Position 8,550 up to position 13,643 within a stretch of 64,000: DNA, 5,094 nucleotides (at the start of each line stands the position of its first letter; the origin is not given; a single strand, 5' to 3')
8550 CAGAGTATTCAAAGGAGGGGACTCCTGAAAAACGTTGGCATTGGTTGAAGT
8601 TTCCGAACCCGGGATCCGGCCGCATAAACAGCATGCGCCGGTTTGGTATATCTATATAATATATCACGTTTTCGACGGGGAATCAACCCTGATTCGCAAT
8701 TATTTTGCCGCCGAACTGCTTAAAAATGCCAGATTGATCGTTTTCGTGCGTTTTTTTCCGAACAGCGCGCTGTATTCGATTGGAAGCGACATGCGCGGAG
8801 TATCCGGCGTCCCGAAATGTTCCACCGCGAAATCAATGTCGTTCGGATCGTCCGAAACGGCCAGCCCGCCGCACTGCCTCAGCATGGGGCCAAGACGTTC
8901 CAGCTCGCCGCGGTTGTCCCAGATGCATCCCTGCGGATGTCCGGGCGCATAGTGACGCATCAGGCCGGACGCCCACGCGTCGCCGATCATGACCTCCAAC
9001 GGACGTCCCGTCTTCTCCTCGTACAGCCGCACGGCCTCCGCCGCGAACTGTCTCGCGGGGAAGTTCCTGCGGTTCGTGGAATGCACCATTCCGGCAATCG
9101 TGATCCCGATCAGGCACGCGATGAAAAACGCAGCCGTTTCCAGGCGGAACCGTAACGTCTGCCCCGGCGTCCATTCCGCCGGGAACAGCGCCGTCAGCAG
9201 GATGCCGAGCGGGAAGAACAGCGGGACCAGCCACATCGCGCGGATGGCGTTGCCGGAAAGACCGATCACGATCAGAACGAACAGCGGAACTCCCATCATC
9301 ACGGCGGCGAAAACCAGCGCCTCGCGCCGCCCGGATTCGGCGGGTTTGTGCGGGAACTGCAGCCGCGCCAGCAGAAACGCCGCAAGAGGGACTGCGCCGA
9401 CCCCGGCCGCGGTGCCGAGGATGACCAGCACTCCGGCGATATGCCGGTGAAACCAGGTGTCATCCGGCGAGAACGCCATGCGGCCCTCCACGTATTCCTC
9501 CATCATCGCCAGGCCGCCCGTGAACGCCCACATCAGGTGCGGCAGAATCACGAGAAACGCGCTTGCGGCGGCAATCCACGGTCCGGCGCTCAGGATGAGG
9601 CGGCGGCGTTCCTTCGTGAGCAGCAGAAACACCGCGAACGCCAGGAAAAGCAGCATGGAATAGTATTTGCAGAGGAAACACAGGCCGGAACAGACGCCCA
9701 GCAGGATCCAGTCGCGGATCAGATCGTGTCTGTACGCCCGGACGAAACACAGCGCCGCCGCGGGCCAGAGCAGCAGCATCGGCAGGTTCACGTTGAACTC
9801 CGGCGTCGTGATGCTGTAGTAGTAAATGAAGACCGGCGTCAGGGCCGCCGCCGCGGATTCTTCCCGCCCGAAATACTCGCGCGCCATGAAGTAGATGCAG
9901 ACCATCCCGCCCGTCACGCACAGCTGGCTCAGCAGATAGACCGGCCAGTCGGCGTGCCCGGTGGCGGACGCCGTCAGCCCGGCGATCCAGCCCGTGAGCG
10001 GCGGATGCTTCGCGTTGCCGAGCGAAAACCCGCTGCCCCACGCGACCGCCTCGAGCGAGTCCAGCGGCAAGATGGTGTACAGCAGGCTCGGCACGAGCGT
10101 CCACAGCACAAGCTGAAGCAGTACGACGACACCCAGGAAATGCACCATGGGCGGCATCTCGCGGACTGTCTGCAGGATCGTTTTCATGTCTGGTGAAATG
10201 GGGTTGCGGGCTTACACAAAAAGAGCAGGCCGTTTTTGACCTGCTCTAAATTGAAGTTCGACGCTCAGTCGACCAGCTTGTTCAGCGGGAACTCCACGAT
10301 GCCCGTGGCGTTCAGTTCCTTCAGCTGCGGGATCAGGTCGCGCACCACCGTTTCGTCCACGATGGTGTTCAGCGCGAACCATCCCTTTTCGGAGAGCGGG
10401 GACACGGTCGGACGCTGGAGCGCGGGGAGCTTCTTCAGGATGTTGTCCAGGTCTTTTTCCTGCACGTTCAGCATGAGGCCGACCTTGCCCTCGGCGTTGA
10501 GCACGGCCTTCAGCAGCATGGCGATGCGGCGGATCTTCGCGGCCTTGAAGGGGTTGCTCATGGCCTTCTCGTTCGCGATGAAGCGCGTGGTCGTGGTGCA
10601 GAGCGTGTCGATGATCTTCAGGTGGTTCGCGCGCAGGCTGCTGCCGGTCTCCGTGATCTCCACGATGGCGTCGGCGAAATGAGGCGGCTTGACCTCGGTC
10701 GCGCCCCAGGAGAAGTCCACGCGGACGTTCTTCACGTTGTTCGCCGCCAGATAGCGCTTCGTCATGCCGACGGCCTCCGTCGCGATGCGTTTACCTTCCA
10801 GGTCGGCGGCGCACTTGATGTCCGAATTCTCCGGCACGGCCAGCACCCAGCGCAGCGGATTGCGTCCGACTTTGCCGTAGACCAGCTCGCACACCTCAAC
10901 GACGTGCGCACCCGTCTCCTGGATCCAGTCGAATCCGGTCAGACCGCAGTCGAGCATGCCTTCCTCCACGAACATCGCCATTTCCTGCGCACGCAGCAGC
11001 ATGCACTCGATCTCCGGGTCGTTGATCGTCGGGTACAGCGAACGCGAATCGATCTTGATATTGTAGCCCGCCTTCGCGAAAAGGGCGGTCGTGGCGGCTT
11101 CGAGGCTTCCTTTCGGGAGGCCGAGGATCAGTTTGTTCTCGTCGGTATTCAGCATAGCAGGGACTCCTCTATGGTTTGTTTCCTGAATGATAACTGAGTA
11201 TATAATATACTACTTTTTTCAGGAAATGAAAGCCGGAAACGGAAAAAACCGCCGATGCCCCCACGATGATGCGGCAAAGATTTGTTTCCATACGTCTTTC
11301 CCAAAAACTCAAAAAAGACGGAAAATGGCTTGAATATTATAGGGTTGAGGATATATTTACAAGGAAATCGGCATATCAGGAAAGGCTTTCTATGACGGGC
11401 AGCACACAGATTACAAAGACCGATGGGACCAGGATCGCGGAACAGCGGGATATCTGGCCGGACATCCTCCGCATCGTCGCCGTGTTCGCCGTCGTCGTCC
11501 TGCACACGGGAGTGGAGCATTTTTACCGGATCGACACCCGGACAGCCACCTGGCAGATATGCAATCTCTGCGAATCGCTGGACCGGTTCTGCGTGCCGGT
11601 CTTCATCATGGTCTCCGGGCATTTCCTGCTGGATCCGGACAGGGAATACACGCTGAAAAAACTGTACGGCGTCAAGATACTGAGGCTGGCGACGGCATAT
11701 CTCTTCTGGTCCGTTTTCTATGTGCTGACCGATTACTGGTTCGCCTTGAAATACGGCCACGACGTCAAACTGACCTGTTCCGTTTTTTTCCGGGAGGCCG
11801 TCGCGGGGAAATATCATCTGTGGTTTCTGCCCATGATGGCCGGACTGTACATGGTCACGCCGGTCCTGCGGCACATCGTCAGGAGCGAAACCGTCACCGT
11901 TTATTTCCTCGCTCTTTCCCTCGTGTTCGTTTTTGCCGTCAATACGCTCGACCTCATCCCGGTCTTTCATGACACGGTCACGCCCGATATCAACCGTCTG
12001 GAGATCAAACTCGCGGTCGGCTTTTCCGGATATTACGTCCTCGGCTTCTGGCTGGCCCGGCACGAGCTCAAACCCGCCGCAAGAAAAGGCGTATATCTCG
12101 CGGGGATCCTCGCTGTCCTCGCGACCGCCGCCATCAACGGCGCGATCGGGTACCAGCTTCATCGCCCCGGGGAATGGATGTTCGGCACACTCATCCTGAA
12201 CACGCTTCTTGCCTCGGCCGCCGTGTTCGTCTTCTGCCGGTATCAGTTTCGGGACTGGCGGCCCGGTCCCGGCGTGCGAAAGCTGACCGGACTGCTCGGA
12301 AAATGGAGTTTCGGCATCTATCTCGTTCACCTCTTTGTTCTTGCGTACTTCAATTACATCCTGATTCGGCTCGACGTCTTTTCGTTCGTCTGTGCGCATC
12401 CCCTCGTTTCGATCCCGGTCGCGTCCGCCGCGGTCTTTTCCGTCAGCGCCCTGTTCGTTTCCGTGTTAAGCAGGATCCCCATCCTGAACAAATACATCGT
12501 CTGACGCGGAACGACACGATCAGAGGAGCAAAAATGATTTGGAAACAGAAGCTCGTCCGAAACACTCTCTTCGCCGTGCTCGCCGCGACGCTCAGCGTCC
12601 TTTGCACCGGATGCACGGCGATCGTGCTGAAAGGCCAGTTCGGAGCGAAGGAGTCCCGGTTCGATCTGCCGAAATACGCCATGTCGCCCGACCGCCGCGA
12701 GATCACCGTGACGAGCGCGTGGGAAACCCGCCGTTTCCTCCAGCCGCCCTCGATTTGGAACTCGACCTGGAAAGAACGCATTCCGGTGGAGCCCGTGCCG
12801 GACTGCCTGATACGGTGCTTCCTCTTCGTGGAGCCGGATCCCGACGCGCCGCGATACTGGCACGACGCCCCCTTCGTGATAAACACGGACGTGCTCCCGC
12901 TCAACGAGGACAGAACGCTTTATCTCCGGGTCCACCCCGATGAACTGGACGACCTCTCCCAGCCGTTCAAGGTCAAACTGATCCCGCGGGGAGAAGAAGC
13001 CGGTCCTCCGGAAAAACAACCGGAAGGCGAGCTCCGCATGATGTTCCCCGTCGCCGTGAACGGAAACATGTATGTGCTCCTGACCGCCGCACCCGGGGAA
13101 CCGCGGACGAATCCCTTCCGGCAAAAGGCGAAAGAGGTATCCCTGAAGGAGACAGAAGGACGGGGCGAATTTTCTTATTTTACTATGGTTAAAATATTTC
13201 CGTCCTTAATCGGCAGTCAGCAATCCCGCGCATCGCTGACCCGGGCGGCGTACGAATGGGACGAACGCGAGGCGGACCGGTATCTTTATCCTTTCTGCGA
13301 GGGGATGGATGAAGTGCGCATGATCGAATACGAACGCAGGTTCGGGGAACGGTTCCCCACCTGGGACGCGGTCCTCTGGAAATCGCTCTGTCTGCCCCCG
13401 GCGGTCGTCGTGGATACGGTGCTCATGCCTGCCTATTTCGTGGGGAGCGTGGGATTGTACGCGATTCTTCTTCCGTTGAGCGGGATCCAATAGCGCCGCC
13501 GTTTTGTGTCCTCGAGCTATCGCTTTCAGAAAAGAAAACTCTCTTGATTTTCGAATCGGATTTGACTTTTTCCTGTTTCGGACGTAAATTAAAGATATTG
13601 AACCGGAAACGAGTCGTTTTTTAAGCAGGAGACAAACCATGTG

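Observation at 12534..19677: Tandem array of five (plus one decayed) paralogous lipoproteins that look like YceK/YidQ split by a ~250 aa variable insert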

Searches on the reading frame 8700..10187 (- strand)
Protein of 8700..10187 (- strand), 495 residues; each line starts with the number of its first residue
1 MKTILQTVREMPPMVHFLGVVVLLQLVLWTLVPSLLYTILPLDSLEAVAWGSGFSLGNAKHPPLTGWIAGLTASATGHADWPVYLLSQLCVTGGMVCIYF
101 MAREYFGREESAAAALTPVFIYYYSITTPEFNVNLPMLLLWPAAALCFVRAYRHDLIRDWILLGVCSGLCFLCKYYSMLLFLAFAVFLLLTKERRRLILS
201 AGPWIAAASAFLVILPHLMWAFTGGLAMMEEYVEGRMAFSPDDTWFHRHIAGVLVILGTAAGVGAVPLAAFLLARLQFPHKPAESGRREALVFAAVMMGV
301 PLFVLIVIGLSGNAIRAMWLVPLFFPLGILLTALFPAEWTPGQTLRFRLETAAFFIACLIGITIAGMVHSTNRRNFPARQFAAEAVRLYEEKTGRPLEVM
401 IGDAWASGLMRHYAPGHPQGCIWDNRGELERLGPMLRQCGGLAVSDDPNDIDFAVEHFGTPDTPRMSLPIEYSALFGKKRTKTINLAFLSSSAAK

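Call 33: search_protein_families(library=pfam, proteins=[window:8700-10187:-], max_evalue=0.001)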
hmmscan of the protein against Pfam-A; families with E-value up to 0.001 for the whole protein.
window:8700-10187:- (495 aa): 1 family
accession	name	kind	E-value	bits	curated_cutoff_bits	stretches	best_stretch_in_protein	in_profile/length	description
PF13231.12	PMT_2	-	2.8e-37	128.8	26.1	1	60-220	1-160/160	Dolichyl-phosphate-mannose-protein mannosyltransferase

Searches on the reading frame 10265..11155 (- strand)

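Call 33: search_protein_families(library=pfam, proteins=[window:10265-11155:-], max_evalue=0.001)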
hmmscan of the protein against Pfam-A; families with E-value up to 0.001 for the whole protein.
window:10265-11155:- (296 aa): 2 families
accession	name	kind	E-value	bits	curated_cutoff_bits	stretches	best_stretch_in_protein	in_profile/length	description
PF01634.23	HisG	-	9.8e-41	139.8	25.5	1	55-216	1-157/158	ATP phosphoribosyltransferase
PF08029.16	HisG_C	-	1.7e-23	82.9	23.5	1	221-293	1-73/73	HisG, C-terminal domain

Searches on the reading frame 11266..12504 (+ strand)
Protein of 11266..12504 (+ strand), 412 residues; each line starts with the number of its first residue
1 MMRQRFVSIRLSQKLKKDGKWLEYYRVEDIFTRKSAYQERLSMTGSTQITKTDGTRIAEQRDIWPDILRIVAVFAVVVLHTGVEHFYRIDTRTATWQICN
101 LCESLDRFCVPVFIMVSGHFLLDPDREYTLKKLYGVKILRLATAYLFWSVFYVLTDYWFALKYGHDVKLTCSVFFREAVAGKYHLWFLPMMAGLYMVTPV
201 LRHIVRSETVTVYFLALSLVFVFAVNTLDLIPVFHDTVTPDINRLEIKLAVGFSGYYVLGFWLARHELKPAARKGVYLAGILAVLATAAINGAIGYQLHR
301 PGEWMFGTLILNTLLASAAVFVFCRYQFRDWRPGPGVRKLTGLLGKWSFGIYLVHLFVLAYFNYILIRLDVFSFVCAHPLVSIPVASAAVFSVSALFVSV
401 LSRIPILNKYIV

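Call 33: search_protein_families(library=pfam, proteins=[window:11266-12504:+], max_evalue=0.001)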
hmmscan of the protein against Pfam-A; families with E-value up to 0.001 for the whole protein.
window:11266-12504:+ (412 aa): 1 family
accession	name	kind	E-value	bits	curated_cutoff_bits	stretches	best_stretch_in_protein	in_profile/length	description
PF01757.29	Acyl_transf_3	-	1e-39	137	31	1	63-397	2-324/326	Acyltransferase domain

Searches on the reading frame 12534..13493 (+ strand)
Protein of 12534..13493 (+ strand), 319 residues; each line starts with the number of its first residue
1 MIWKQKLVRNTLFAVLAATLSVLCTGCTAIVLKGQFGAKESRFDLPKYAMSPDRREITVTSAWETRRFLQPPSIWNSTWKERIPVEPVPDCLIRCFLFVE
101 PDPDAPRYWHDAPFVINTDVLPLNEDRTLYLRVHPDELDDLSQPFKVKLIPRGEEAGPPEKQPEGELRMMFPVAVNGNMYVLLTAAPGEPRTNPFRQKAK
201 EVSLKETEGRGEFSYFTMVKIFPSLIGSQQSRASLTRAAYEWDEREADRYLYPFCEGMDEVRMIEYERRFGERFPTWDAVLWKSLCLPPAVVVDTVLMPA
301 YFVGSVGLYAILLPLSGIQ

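Call 3: search_protein_families(library=pfam, proteins=[window:12534-13493:+], max_evalue=1)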
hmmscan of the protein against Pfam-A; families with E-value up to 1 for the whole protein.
window:12534-13493:+ (319 aa): 0 families

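Call 5: find_homologous_proteins(query=A1, max_evalue=0.001)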
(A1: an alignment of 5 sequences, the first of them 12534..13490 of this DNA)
Query A1 (5 sequences) (319 aa, profile of the alignment): 75 proteins with E <= 0.001 among 8000 candidates.
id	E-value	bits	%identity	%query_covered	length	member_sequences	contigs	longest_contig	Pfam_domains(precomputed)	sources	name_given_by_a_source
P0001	3.1e-128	446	38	100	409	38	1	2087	-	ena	-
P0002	5.4e-128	445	40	98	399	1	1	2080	-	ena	-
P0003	5.5e-109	382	30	87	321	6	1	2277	-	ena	-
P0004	1.5e-107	378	31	67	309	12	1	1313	-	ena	-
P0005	4.2e-107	376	29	91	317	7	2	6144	-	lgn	-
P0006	7.0e-105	369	92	100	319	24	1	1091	-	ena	-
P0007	1.1e-103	365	89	100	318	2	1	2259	-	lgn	-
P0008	1.2e-103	365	88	100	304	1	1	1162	-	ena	-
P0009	3.0e-101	357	88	100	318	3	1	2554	-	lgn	-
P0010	2.6e-100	354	89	100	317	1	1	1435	-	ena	-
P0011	5.9e-100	353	29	66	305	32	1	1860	-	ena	-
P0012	1.2e-99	352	88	100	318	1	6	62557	-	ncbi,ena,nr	ncbi:MAG: hypothetical protein J6Y92_07230 [Lentisphaeria bacterium]|nr:hypothetical protein [Lentis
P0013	3.0e-99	350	28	94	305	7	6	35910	-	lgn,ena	-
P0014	5.1e-99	350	88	100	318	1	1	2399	-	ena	-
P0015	3.2e-98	347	82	99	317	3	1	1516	-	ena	-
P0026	4.9e-90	320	92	88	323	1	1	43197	-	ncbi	-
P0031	1.3e-88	315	58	100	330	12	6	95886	-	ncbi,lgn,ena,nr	ncbi:MAG: hypothetical protein IKQ16_10055 [Lentisphaeria bacterium]|nr:hypothetical protein [Lentis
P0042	6.2e-85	303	60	100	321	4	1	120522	-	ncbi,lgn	-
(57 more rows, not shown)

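Call 6: search_protein_families(library=ncbifam, proteins=[window:12534-13493:+], max_evalue=1)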
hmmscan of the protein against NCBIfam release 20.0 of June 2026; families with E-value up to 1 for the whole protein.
window:12534-13493:+ (319 aa): 0 families

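Call 35: find_encoding_contigs(protein=P0031, flank=10000, max_places=3)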
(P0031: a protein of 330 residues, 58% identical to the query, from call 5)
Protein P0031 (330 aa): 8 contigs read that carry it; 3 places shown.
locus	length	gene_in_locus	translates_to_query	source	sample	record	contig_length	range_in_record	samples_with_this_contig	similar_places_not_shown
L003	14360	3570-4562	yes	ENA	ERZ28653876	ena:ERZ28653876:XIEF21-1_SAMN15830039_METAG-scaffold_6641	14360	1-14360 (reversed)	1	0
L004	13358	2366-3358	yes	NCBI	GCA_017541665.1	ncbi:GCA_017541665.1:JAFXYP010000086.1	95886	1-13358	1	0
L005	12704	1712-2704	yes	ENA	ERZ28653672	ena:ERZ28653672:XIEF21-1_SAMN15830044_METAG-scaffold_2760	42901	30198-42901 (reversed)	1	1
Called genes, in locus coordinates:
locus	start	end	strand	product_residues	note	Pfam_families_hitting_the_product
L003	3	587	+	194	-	?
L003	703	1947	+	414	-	PF00162:PGK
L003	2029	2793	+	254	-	PF00121:TIM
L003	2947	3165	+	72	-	PF12668:DUF3791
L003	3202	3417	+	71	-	-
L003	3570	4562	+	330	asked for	-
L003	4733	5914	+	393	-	PF12628:Inhibitor_I71 (faint), PF09394:Inhibitor_I42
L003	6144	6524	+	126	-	PF02261:Asp_decarbox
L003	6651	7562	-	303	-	-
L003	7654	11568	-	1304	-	PF00498:FHA, PF00069:Pkinase, PF01636:APH (faint), PF07714:PK_Tyr_Ser-Thr, PF03109:ABC1, PF08308:PEGA (faint), PF13620:CarboxypepD_reg (weak), PF08238:Sel1 (weak), +1 more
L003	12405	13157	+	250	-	PF08666:SAF (faint)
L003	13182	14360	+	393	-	?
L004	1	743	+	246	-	PF00162:PGK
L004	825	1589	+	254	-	PF00121:TIM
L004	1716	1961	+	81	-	PF12668:DUF3791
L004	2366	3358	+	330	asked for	-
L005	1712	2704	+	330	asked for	-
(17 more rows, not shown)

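Call 36: find_encoding_contigs(protein=P0042, flank=10000, max_places=2)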
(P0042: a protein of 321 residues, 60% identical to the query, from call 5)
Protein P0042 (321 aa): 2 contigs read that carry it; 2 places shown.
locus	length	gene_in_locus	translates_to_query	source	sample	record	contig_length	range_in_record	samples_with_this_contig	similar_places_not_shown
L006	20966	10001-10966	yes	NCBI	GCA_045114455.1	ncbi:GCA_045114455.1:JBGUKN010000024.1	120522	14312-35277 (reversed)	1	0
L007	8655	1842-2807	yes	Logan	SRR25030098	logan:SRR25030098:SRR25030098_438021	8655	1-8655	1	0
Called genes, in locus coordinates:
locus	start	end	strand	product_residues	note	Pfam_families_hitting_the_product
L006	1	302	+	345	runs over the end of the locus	-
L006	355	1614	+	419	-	PF01979:Amidohydro_1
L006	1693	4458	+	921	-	PF13857:Ank_5 (faint), PF00023:Ank (faint), PF13606:Ank_3 (faint), PF13637:Ank_4 (faint), PF12796:Ank_2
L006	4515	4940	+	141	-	-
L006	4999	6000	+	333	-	PF00044:Gp_dh_N, PF02800:Gp_dh_C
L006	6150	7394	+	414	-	PF00162:PGK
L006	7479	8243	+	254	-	PF00121:TIM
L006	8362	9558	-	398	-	PF01757:Acyl_transf_3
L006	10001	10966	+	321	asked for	-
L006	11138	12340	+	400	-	PF12628:Inhibitor_I71 (faint), PF09394:Inhibitor_I42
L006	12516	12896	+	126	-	PF02261:Asp_decarbox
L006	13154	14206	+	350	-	PF13387:Lnb_N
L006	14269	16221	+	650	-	PF00561:Abhydrolase_1 (faint), PF07819:PGAP1, PF12697:Abhydrolase_6 (weak)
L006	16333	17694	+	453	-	PF04616:Glyco_hydro_43, PF03422:CBM_6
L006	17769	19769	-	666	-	PF00724:Oxidored_FMN, PF00890:FAD_binding_2 (faint), PF01266:DAO (faint), PF07992:Pyr_redox_2, PF12831:FAD_oxidored (weak), PF13450:NAD_binding_8 (weak), PF13738:Pyr_redox_3 (weak), PF00070:Pyr_redox (weak), +1 more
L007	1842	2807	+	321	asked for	-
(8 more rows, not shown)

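Call 38: find_encoding_contigs(protein=P0012, flank=10000, max_places=3)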
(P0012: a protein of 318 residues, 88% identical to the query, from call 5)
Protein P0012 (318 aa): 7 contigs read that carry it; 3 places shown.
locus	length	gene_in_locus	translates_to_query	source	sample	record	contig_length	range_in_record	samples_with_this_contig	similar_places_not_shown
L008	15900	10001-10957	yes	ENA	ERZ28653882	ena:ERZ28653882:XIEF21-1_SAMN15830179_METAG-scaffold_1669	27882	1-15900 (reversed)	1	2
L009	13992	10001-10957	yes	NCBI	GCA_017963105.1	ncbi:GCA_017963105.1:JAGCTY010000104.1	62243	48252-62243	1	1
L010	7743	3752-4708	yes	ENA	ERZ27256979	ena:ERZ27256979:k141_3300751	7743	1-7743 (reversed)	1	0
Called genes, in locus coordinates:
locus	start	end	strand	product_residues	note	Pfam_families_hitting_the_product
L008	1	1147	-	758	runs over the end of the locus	PF01553:Acyltransferase, PF00501:AMP-binding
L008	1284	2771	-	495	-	PF13231:PMT_2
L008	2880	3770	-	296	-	PF01634:HisG, PF08029:HisG_C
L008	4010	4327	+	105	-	-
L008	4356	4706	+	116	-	PF13560:HTH_31, PF24250:HVO_2718 (weak), PF01381:HTH_3, PF12844:HTH_19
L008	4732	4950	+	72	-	PF12668:DUF3791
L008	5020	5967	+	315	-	-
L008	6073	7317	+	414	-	-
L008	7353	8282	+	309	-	-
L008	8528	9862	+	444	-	PF13173:AAA_14, PF13635:DUF4143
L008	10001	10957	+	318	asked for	-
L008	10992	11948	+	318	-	-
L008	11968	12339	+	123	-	-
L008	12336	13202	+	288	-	-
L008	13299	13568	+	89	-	PF19891:DUF6364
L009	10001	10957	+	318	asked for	-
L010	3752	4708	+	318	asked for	-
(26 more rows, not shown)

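Call 48: find_encoding_contigs(protein=P0013, flank=8000, max_places=3)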
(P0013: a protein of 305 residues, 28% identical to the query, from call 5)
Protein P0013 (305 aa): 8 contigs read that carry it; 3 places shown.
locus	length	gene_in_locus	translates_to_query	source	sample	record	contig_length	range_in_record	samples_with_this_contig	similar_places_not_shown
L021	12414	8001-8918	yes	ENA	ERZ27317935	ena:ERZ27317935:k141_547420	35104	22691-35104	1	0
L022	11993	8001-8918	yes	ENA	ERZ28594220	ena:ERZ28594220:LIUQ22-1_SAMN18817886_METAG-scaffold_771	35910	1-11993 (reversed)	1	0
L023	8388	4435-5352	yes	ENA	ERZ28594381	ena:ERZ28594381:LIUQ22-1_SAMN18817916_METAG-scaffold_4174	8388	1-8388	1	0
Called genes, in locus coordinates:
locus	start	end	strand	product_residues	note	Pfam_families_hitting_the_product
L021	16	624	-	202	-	PF01227:GTP_cyclohydroI, PF14489:QueF (weak)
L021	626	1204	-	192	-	PF13353:Fer4_12 (weak), PF04055:Radical_SAM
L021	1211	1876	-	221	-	PF06508:QueC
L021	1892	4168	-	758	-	PF01553:Acyltransferase, PF00501:AMP-binding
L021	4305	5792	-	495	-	PF13231:PMT_2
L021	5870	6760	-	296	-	PF01634:HisG, PF08029:HisG_C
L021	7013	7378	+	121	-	PF05973:Gp49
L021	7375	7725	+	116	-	PF13560:HTH_31, PF24250:HVO_2718 (weak), PF01381:HTH_3, PF12844:HTH_19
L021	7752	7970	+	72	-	PF12668:DUF3791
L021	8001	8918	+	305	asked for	-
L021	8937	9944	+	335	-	-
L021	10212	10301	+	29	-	-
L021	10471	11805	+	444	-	PF13173:AAA_14, PF13635:DUF4143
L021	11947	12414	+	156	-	?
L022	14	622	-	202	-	PF01227:GTP_cyclohydroI, PF14489:QueF (weak)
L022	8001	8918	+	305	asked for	-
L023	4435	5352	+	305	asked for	-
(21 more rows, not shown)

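Call 49: find_encoding_contigs(protein=P0026, flank=10000, max_places=2)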
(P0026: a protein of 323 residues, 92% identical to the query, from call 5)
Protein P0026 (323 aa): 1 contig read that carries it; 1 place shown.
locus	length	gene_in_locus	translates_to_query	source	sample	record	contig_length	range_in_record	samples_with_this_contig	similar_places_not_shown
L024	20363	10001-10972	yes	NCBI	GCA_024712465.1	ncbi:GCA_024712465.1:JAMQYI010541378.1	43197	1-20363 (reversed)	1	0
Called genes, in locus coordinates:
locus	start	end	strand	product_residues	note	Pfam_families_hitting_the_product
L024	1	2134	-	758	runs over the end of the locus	PF01553:Acyltransferase, PF00501:AMP-binding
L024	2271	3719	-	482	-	PF13231:PMT_2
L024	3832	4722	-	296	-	PF01634:HisG, PF08029:HisG_C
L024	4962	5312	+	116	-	PF05973:Gp49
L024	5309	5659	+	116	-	PF13560:HTH_31, PF24250:HVO_2718 (weak), PF01381:HTH_3, PF12844:HTH_19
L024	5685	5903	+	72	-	PF12668:DUF3791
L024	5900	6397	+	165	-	PF13151:DUF3990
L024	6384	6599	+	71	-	-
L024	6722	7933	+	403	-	-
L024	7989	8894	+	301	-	-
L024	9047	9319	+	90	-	PF04221:RelB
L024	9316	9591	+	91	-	PF15738:YafQ_toxin, PF05016:ParE_toxin (weak)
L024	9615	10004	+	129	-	-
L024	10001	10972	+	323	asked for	-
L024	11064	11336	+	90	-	PF19891:DUF6364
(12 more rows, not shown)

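Call 55: search_protein_families(library=padloc, proteins=[window:12534-13493:+], max_evalue=0.1)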
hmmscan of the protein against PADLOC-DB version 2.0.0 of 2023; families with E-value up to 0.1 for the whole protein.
window:12534-13493:+ (319 aa): 0 families

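Call 56: search_protein_families(library=phrogs, proteins=[window:12534-13493:+], max_evalue=0.1)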
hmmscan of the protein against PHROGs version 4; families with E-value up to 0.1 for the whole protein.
window:12534-13493:+ (319 aa): 0 families
